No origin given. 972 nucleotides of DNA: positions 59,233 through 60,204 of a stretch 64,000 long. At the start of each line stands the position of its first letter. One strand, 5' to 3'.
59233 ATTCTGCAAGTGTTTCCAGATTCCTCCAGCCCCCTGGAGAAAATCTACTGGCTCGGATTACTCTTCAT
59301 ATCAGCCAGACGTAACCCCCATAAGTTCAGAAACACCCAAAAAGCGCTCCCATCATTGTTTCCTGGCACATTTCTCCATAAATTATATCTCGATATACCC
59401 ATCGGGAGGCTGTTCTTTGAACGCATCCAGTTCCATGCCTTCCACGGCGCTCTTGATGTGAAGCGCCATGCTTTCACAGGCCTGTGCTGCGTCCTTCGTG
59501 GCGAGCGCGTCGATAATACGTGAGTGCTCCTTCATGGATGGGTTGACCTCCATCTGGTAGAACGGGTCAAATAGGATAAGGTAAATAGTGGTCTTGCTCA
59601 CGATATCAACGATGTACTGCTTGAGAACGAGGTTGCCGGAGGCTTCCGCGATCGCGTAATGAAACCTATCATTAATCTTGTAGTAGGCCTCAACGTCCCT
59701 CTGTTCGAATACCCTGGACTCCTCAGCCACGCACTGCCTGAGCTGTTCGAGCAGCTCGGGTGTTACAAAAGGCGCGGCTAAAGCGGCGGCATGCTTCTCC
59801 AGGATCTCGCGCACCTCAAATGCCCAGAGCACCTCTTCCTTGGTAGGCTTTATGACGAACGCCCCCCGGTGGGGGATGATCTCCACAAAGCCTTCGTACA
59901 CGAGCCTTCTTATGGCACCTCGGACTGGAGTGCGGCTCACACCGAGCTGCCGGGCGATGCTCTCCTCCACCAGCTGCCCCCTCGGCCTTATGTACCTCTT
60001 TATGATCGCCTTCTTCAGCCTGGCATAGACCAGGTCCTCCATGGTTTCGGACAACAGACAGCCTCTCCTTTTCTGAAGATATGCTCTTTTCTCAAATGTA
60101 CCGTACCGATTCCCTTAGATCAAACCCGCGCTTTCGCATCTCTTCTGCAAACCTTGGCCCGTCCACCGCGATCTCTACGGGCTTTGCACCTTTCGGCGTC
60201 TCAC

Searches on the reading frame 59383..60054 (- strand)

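Call 39: search_protein_families(library=pfam, proteins=[window:59383-60054:-], max_evalue=0.0001)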
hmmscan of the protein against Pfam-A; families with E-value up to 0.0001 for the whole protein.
window:59383-60054:- (223 aa): 2 families
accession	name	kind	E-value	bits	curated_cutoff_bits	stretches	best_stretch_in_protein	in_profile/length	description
PF07729.17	FCD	-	3.7e-26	92.4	24.3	1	79-201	3-124/125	FCD domain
PF00392.27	GntR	-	3.4e-15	55.9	27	1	9-67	5-64/64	Bacterial regulatory proteins, gntR family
